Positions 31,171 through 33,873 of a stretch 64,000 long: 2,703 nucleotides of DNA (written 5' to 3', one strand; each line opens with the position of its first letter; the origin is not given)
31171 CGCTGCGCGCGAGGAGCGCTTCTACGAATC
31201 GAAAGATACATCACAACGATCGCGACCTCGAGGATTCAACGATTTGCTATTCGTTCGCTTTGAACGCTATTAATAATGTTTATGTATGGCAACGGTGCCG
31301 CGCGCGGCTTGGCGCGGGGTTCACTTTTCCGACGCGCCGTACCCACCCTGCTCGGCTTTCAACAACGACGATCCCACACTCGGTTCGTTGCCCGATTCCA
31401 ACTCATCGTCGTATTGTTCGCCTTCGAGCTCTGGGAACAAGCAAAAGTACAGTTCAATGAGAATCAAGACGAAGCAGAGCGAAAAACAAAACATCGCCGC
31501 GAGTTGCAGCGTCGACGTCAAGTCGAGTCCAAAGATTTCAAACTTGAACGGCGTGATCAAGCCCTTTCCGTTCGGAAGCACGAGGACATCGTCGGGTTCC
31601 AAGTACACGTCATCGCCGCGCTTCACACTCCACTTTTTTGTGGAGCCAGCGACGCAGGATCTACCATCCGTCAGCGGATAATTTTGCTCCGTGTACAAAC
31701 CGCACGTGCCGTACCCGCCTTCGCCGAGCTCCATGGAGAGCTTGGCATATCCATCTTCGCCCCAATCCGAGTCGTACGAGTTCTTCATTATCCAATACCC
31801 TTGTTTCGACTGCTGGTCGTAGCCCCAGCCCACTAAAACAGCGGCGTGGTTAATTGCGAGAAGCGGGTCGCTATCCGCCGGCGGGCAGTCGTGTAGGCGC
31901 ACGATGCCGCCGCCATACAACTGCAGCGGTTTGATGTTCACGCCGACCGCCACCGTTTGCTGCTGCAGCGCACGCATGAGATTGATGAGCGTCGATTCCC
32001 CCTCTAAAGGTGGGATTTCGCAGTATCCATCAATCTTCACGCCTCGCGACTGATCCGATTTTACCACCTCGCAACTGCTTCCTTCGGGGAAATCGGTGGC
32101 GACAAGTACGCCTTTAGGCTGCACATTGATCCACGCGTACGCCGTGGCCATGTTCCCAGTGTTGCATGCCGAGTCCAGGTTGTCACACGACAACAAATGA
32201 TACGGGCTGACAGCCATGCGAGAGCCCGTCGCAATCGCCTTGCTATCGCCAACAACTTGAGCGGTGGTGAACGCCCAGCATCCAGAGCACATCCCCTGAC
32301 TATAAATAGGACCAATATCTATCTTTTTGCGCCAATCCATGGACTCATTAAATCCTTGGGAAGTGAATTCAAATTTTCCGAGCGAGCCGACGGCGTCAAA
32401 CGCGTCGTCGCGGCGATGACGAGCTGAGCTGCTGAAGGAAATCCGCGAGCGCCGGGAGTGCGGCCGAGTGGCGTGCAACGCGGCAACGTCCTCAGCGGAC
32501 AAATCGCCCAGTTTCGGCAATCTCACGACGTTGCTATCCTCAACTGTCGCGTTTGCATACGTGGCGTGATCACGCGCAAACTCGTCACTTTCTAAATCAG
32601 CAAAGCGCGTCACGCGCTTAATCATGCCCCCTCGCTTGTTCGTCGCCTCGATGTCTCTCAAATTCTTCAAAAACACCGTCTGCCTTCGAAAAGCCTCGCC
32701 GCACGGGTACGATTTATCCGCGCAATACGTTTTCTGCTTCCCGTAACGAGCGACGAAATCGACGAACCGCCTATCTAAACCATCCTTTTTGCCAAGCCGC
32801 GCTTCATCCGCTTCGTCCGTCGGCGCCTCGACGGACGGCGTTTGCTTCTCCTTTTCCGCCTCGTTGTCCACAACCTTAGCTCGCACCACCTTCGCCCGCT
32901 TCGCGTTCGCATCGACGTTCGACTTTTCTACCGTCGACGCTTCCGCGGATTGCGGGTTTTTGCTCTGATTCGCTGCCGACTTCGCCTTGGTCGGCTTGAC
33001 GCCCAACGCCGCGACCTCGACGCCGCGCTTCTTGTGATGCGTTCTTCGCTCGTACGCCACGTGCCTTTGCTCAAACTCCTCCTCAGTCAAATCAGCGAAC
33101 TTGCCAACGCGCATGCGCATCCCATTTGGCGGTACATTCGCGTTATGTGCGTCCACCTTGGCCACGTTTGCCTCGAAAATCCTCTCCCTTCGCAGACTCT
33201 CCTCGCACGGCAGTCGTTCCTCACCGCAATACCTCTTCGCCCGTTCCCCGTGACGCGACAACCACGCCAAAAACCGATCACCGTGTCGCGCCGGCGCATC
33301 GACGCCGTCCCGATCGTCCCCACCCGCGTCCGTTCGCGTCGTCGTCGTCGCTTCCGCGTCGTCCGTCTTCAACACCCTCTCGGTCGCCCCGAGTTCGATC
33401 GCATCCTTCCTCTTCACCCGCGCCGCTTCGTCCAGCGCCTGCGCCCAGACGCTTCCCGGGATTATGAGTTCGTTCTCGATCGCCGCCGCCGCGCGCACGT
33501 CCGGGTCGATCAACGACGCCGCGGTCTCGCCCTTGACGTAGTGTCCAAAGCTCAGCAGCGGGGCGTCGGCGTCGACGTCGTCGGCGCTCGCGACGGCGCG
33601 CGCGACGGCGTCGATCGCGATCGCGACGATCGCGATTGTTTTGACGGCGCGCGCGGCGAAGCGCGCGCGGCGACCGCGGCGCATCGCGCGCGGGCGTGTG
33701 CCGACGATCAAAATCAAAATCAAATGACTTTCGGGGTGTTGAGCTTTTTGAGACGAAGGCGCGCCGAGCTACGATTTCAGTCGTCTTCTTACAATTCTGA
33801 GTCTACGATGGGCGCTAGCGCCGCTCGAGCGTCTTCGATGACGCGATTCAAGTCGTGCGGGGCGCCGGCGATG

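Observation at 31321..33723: Membrane-anchored papain-like protease with a duplicated I29 propeptide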

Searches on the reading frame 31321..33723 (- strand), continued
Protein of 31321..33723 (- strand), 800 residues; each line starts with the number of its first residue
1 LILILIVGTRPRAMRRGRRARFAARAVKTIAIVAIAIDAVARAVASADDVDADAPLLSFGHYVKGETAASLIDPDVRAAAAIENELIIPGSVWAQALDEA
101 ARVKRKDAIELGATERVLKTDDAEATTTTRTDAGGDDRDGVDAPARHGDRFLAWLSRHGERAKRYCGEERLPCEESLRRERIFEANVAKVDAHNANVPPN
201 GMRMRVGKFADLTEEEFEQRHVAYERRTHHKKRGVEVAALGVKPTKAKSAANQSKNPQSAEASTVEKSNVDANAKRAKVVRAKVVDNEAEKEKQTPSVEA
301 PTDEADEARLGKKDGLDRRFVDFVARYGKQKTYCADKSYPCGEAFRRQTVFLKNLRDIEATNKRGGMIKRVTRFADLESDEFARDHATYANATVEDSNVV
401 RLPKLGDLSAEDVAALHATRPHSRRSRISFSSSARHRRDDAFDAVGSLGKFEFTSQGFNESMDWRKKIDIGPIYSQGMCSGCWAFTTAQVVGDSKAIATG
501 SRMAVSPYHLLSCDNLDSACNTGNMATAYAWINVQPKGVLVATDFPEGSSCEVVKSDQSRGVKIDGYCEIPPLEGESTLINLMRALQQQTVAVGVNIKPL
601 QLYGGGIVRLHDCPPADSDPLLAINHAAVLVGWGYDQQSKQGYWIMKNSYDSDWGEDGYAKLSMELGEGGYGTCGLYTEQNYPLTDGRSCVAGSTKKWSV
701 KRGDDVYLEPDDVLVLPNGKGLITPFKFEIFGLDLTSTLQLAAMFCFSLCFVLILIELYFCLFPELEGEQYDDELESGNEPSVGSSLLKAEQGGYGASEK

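Call 50: list_cluster_members(proteins=[P0070, P0065, P0041, P0034, P0047, P0059, P0078, P0027, P0019, P0004])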
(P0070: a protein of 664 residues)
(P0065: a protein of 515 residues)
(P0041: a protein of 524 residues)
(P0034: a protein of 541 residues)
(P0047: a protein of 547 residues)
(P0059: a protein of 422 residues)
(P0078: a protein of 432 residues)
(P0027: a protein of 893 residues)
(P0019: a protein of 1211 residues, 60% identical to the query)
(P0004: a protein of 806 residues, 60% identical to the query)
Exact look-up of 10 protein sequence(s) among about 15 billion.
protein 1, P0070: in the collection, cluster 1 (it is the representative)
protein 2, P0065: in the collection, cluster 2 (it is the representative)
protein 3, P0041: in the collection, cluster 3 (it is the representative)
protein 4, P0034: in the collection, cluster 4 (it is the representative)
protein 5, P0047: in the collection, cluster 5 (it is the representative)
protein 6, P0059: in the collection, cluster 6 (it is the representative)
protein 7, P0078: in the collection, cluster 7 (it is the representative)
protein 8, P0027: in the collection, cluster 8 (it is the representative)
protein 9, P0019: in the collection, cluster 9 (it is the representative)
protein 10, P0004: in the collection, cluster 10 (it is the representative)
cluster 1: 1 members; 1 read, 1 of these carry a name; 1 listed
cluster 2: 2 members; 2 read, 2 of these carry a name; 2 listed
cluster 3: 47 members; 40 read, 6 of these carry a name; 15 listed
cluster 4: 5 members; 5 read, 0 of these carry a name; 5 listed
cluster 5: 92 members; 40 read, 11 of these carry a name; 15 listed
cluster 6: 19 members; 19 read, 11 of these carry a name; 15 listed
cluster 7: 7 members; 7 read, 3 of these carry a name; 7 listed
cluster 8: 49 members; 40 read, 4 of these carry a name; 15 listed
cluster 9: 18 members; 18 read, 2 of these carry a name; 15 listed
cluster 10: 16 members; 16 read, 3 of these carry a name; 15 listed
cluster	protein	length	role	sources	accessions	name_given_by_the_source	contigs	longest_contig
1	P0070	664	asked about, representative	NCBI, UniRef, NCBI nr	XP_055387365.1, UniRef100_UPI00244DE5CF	cystein proteinase inhibitor protein salarin-like [Condylostylus longicornis] | cystein proteinase inhibitor protein salarin-like n=1 Tax=Condylostylus longicornis ...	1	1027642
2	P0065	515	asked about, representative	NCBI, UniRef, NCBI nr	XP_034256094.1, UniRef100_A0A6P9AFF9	uncharacterized protein LOC117654060 isoform X3 [Thrips palmi] | Uncharacterized protein LOC117654060 isoform X3 n=1 Tax=Thrips palmi TaxID=161013 ...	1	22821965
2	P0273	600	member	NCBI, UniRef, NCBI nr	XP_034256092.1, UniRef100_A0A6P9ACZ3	uncharacterized protein LOC117654060 isoform X1 [Thrips palmi] | Uncharacterized protein LOC117654060 isoform X1 n=1 Tax=Thrips palmi TaxID=161013 ...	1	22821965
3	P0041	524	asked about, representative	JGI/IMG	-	-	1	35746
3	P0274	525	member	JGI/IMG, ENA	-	C1A family cysteine protease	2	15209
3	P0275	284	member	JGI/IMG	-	hypothetical protein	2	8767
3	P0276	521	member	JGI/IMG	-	hypothetical protein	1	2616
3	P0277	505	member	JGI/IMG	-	hypothetical protein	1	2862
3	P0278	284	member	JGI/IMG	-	hypothetical protein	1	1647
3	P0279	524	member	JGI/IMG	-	C1A family cysteine protease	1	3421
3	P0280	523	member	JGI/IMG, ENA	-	-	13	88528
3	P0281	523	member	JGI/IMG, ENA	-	-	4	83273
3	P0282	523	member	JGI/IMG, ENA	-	-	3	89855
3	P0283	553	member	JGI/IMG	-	-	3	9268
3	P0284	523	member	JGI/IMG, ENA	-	-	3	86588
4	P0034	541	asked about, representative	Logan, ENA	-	-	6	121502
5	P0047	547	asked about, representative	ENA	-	-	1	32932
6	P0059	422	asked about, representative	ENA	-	-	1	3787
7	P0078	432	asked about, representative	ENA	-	-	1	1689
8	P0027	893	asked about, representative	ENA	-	-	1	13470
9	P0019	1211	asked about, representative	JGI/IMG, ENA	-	-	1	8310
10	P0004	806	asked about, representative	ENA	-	-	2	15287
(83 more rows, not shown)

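Call 59: search_protein_families(library=pfam, proteins=[P0004, P0018, P0027, P0028, P0019, P0020, P0031, P0032, P0038, P0070], max_evalue=0.001)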
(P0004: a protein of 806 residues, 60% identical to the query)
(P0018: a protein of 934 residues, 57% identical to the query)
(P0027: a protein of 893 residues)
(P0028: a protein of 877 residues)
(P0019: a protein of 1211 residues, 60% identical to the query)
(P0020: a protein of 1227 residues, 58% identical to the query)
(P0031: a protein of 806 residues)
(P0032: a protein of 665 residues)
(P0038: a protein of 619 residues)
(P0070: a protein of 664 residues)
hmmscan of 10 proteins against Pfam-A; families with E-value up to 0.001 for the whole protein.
P0004 (806 aa): 2 families
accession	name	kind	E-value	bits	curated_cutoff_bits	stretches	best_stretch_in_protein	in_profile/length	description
PF00112.29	Peptidase_C1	-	4.3e-39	135.3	20.7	1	455-679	2-219/220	Papain family cysteine protease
PF08246.17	Inhibitor_I29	-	6.5e-18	65.3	24.4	2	181-226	14-59/59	Cathepsin propeptide inhibitor domain (I29)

P0018 (934 aa): 2 families
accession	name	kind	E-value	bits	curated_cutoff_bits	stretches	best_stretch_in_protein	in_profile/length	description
PF00112.29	Peptidase_C1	-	5.5e-39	134.9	20.7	1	604-831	1-218/220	Papain family cysteine protease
PF08246.17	Inhibitor_I29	-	9e-22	77.6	24.4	2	82-148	1-59/59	Cathepsin propeptide inhibitor domain (I29)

P0027 (893 aa): 3 families
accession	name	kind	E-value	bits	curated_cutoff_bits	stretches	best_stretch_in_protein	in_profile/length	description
PF00112.29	Peptidase_C1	-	3.7e-39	135.5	20.7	1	542-774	1-217/220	Papain family cysteine protease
PF08246.17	Inhibitor_I29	-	6.7e-22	78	24.4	2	107-173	1-59/59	Cathepsin propeptide inhibitor domain (I29)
PF03051.21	Peptidase_C1_2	-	0.00057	19.3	22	0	714-753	357-396/438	Peptidase C1-like family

P0028 (877 aa): 2 families
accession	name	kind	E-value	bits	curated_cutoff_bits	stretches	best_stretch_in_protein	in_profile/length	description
PF00112.29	Peptidase_C1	-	9.4e-37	127.6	20.7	1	491-742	1-213/220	Papain family cysteine protease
PF08246.17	Inhibitor_I29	-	1.2e-15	57.9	24.4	1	117-187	1-59/59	Cathepsin propeptide inhibitor domain (I29)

P0019 (1211 aa): 2 families
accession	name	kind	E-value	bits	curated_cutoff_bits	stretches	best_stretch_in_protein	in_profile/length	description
PF00112.29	Peptidase_C1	-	1e-38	134.1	20.7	1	833-1074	3-219/220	Papain family cysteine protease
PF08246.17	Inhibitor_I29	-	9e-13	48.8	24.4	2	148-197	16-59/59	Cathepsin propeptide inhibitor domain (I29)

P0020 (1227 aa): 2 families
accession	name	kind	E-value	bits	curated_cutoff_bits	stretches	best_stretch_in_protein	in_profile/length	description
PF00112.29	Peptidase_C1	-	1e-37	130.8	20.7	1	835-1076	3-219/220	Papain family cysteine protease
PF08246.17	Inhibitor_I29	-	7e-14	52.3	24.4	2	500-541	20-59/59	Cathepsin propeptide inhibitor domain (I29)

P0031 (806 aa): 2 families
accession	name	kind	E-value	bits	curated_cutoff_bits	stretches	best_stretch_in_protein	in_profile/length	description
PF00112.29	Peptidase_C1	-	2.6e-36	126.2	20.7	2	359-459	1-104/220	Papain family cysteine protease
PF08246.17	Inhibitor_I29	-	4.1e-10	40.3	24.4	1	122-186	1-59/59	Cathepsin propeptide inhibitor domain (I29)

P0032 (665 aa): 2 families
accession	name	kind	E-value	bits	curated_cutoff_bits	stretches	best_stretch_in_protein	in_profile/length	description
PF00112.29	Peptidase_C1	-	1.9e-39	136.4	20.7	1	262-482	2-213/220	Papain family cysteine protease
PF08246.17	Inhibitor_I29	-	7.9e-07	29.8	24.4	1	70-113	15-59/59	Cathepsin propeptide inhibitor domain (I29)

P0038 (619 aa): 2 families
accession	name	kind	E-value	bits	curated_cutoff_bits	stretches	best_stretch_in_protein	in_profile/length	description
PF00112.29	Peptidase_C1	-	1.8e-43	149.6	20.7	1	202-437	2-219/220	Papain family cysteine protease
PF08246.17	Inhibitor_I29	-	1.6e-07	32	24.4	1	45-109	1-59/59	Cathepsin propeptide inhibitor domain (I29)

P0070 (664 aa): 3 families
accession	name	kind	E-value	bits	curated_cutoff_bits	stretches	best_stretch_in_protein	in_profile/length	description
PF08246.17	Inhibitor_I29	-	7.3e-86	282.9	24.4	5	277-337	1-59/59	Cathepsin propeptide inhibitor domain (I29)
PF00112.29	Peptidase_C1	-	2.4e-60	204.8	20.7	1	449-663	1-220/220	Papain family cysteine protease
PF20424.3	PilZN3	-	9.9e-13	48.7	27.4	0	389-418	2-31/135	PilZN3 domain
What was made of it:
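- Pfam itself counts two I29 stretches in Ostreococcus tauri, two Micromonas and two Bathycoccus proteins (call 59).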

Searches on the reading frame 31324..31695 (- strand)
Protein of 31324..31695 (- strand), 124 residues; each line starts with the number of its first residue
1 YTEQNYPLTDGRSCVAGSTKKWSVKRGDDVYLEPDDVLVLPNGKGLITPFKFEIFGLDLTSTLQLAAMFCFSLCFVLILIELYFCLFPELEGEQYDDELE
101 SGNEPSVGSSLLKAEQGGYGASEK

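Call 6: search_protein_families(library=pfam, proteins=[window:31324-31695:-], max_evalue=10)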
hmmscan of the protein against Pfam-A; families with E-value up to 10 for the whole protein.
seq(124 aa): 0 families

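Call 61: search_solved_structures(query=window:31324-31695:-, max_evalue=1)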
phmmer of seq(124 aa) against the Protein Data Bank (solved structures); distinct sequences matched with E-value up to 1: 0.
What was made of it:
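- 31522..31674 (-): Residues 671-721, a conserved juxtamembrane extension or stalk (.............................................). It contains Cys677, which co-occurs with the extra catalytic-domain Cys555 (32020-32022). No Pfam or PDB match (calls 6, 61).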

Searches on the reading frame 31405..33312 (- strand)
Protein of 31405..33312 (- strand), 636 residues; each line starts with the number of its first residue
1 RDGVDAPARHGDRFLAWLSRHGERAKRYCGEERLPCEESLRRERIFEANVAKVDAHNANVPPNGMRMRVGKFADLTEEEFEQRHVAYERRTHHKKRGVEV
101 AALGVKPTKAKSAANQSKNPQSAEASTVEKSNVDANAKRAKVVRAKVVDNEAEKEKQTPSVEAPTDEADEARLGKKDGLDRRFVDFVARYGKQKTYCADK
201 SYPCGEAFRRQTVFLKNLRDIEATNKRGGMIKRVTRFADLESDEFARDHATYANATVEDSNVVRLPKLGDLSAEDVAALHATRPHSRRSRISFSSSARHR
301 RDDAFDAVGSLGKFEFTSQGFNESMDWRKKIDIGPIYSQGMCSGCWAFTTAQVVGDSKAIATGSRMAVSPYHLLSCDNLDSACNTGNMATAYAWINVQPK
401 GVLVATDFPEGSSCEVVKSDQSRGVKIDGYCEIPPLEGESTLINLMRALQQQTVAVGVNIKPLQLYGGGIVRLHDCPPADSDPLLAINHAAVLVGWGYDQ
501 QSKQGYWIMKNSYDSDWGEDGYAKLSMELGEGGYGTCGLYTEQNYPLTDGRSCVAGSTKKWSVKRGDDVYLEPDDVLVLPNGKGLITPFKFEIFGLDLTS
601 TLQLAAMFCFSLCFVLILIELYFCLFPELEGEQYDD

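Call 44: predict_structure(alignment_id=A3)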
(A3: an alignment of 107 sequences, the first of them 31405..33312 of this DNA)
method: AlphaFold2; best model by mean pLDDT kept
length: 636 residues; sequences in the alignment: 107
mean_pLDDT: 79.5   pTM: 0.66
mean pLDDT of the five models: 79.5, 78.7, 78.7, 78.6, 78.2
residues with pLDDT >= 90: 393; 70-90: 62; 50-70: 42; < 50: 139
segments of 3 or more residues with pLDDT < 50: 89-169, 251-271, 279-310
pLDDT, mean of each block of 10 residues (from residue 1): 75 97 94 96 98 98 97 96 73 40 37 38 38 35 29 32 43 74 95 91 94 96 81 91 76 39 37 51 36 41 47 80 97 93 94 97 95 96 91 98 97 96 98 96 98 98 98 97 93 98 96 95 97 96 96 97 95 90 63 60 86 94 84 55
secondary structure, 60 per line:
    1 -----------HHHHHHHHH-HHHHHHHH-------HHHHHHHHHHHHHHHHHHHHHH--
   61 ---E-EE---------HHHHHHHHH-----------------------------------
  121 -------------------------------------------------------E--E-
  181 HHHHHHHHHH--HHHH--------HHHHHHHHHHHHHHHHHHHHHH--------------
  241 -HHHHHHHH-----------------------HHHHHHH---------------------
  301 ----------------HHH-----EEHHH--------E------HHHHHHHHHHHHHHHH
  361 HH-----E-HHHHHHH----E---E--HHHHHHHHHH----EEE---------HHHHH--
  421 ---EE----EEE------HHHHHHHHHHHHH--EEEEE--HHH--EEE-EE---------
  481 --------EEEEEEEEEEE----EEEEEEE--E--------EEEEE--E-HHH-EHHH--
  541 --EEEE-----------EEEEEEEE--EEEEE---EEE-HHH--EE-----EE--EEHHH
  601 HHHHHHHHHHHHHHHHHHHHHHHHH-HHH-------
elements in order: H12-20 H22-29 H37-58 H77-85 H181-190 H193-196 H205-226 H242-249 H273-279 H345-362 H370-376 H388-397 E402-404 H414-418 E430-432 H439-451 E454-458 E466-468 E489-499 E504-510 E522-526 E543-546 E558-565 E568-572 E576-578 H598-625
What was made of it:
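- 33052..33297 (-): I29 unit 1 (residues 130-211). It has an ERFNIN-type motif E-x3-R-x3-I-x3-N-x3-V-x3-N, a GKFADLT motif, a Cys153...Cys160 loop insertion (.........) and the trailing segment HVAY. AF2 helices with pLDDT 94-98 (call 44).
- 31675..32349 (-): Peptidase_C1 (papain-family) catalytic domain, residues 446-670. Gln463, Cys469 (32278-32280), His613 (31846-31848) and Asn635 (31780-31782) are present. The six Cys of the three canonical papain disulfides are present. Tyr replaces papain Trp177. AF2 pLDDT 93-98 (call 44).
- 31522..31674 (-): Predicted beta-strands with pLDDT ~90-97 (call 44).
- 31435..31521 (-): Transmembrane helix, residues 722-750 (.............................). Cys733, Cys737, Cys748 and the intramembrane Glu744 are invariant. 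AF2 helix at construct residues 598-625, equal to protein residues 722-749 (call 44).
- On Papain family, MEROPS C1A / Pfam PF00112: The AF2 catalytic domain has pLDDT 93-98 (call 44).
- On Type-I single-pass membrane protein: AF2 helix (call 44).
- The AF2 model has pLDDT 79.5, with all domains above 90 (call 44).
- Tried and rejected: I replaced it with a 636-aa construct and a 107-sequence alignment (call 44).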

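Call 46: fold_search(model_id=the predicted structure, library=pdb)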
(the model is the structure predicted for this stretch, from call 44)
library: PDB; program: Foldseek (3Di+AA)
matches with E <= 10: 384; with E <= 0.001: 285
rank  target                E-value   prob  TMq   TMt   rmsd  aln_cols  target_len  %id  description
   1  5ef4_B                3.8e-21  1.00  0.32  0.61  15.6       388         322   24  2.05 A crystal structure of the Amb a 11 cysteine protease, a major ragweed pollen allergen, in its proform (released 2016-04-27)
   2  5egw_B                8.3e-21  1.00  0.31  0.59  15.9       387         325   23  2.70 A crystal structure of the Amb a 11 cysteine protease, a major ragweed pollen allergen, in its proform (released 2016-04-27)
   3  5ef4_A                8.8e-21  1.00  0.31  0.59  16.5       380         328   25  2.05 A crystal structure of the Amb a 11 cysteine protease, a major ragweed pollen allergen, in its proform (released 2016-04-27)
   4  5egw_A                1.2e-20  1.00  0.32  0.54  17.5       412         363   24  2.70 A crystal structure of the Amb a 11 cysteine protease, a major ragweed pollen allergen, in its proform (released 2016-04-27)
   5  8zlq                  2.3e-19  1.00  0.32  0.61  16.7       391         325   24  Proenzyme of Triticum aestivum papain-like cysteine protease Triticain-alpha inactive mutant lacking granulin domain (released 2025-04-30)
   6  3tnx_A                5.9e-19  1.00  0.31  0.62  16.5       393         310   23  Structure of the precursor of a thermostable variant of papain at 2.6 Angstroem resolution (released 2012-09-12)
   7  6u7d                  7.8e-19  1.00  0.31  0.64  16.0       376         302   22  Recombinant stem bromelain precursor (released 2019-09-18)
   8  4qrg_A                8.7e-19  1.00  0.30  0.62  16.1       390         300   22  Crystal structure of I86L mutant of papain (released 2015-08-05)
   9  1pci_A                9.3e-19  1.00  0.31  0.61  17.7       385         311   24  PROCARICAIN (released 1997-04-01)
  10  4qrg_B                1.4e-18  1.00  0.31  0.64  17.0       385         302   22  Crystal structure of I86L mutant of papain (released 2015-08-05)
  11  7pck_A                2.8e-18  1.00  0.31  0.62  16.7       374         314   21  CRYSTAL STRUCTURE OF WILD TYPE HUMAN PROCATHEPSIN K (released 1999-10-25)
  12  3qt4                  3.6e-18  1.00  0.30  0.60  16.5       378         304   24  Structure of digestive procathepsin L 3 of Tenebrio molitor larval midgut (released 2012-02-22)
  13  4qrv_B                3.8e-18  1.00  0.31  0.63  16.2       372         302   22  Crystal structure of I86F mutant of papain (released 2015-08-12)
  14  5a24                  4.0e-18  1.00  0.31  0.85   2.5       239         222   28  Crystal structure of Dionain-1, the major endopeptidase in the Venus flytrap digestive juice (released 2015-12-09)
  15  6czs_A                6.6e-18  1.00  0.31  0.62  16.1       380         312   21  Crystal structure of human pro-cathepsin H C26S mutant (released 2018-08-08)
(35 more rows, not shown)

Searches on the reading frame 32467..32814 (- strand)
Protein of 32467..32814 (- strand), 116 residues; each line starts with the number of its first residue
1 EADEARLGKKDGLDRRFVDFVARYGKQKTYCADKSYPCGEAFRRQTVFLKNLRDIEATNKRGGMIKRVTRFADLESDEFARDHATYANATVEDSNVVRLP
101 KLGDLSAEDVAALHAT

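Call 6: search_protein_families(library=pfam, proteins=[window:32467-32814:-], max_evalue=10)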
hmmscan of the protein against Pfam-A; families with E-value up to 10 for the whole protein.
seq(116 aa): 1 family
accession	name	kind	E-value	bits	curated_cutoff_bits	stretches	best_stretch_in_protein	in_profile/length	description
PF08246.17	Inhibitor_I29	-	3.7e-07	30.8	24.4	1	33-79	9-59/59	Cathepsin propeptide inhibitor domain (I29)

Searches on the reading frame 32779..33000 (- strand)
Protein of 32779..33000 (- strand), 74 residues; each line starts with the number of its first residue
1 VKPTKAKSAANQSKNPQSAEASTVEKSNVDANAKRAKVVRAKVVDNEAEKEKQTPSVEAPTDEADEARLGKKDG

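Call 6: search_protein_families(library=pfam, proteins=[window:32779-33000:-], max_evalue=10)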
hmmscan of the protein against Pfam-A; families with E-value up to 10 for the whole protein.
seq(74 aa): 1 family
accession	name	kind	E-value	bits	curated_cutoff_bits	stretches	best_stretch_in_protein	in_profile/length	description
PF11906.13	DUF3426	-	0.041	14.4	27.7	1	14-59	44-90/147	Protein of unknown function (DUF3426)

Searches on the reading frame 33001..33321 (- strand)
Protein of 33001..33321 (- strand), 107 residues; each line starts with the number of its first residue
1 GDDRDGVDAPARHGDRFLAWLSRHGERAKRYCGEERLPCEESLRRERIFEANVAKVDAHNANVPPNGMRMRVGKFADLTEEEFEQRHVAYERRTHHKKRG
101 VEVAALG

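Call 6: search_protein_families(library=pfam, proteins=[window:33001-33321:-], max_evalue=10)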
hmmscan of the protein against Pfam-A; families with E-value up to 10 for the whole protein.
seq(107 aa): 2 families
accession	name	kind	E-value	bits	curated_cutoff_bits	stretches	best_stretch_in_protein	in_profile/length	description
PF08246.17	Inhibitor_I29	-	1.6e-11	44.8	24.4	1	17-83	1-59/59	Cathepsin propeptide inhibitor domain (I29)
PF09224.18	DUF1961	-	0.1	12.3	25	1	66-106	92-132/214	Domain of unknown function (DUF1961)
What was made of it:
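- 33052..33297 (-): Pfam PF08246, 44.8 bits, E=1.6e-11 (call 6).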
